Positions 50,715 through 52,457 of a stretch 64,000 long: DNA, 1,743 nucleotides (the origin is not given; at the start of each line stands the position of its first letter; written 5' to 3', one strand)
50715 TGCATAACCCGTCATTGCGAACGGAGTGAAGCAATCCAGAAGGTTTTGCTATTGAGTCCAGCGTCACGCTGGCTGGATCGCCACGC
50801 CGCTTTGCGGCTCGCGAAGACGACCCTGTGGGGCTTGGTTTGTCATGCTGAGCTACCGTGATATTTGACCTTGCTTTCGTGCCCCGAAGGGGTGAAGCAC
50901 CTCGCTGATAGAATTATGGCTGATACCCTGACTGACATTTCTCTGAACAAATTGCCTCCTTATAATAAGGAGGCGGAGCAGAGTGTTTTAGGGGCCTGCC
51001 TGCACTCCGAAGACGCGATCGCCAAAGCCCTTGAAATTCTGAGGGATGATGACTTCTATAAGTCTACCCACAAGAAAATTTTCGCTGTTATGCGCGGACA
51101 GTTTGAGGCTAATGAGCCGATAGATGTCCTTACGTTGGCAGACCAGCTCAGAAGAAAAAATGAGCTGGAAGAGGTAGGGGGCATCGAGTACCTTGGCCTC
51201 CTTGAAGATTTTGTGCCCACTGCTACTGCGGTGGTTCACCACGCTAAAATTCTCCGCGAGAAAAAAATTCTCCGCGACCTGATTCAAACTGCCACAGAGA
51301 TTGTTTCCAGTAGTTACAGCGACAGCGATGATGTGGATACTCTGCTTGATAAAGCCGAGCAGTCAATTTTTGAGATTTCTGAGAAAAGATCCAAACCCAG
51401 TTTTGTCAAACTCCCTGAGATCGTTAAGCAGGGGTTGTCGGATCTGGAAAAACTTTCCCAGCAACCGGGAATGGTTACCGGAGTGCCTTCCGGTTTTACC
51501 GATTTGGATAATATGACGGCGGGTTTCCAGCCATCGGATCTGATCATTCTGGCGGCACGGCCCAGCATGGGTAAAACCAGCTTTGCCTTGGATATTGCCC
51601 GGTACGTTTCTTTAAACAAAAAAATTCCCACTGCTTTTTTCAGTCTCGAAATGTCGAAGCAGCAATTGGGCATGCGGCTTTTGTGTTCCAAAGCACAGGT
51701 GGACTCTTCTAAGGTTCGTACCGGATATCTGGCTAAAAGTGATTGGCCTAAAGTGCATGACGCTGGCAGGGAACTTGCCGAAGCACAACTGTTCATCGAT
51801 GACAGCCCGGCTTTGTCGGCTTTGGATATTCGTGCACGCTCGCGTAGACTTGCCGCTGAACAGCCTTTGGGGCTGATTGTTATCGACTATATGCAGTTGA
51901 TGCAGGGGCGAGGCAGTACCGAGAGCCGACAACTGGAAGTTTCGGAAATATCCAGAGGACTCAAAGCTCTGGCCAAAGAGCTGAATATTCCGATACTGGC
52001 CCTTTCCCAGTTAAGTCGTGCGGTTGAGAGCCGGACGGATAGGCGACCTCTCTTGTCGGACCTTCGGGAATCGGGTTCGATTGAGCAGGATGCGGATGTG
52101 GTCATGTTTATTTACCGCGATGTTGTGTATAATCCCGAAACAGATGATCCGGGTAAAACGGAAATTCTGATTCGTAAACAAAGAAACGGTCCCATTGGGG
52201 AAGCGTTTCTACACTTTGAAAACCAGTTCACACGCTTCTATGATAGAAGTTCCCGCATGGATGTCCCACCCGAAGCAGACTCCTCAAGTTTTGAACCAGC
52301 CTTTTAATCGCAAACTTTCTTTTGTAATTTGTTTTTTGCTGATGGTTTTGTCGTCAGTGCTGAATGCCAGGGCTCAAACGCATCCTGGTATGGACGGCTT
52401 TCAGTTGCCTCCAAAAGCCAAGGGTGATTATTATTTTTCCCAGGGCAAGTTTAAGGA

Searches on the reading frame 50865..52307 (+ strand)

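Call 83: search_protein_families(library=pfam, proteins=[window:50865-52307:+], max_evalue=0.00001)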
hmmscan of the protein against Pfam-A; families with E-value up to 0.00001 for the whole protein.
window:50865-52307:+ (480 aa): 3 families
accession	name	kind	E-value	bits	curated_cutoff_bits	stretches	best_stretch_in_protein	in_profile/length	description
PF03796.21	DnaB_C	-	1.3e-108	362.7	27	1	206-459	1-254/255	DnaB-like helicase C terminal domain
PF00772.26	DnaB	-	1.1e-31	109.3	23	1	31-132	2-103/103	DnaB-like helicase N terminal domain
PF13481.12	AAA_25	-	4.1e-11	43.3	27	1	220-382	28-189/195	AAA domain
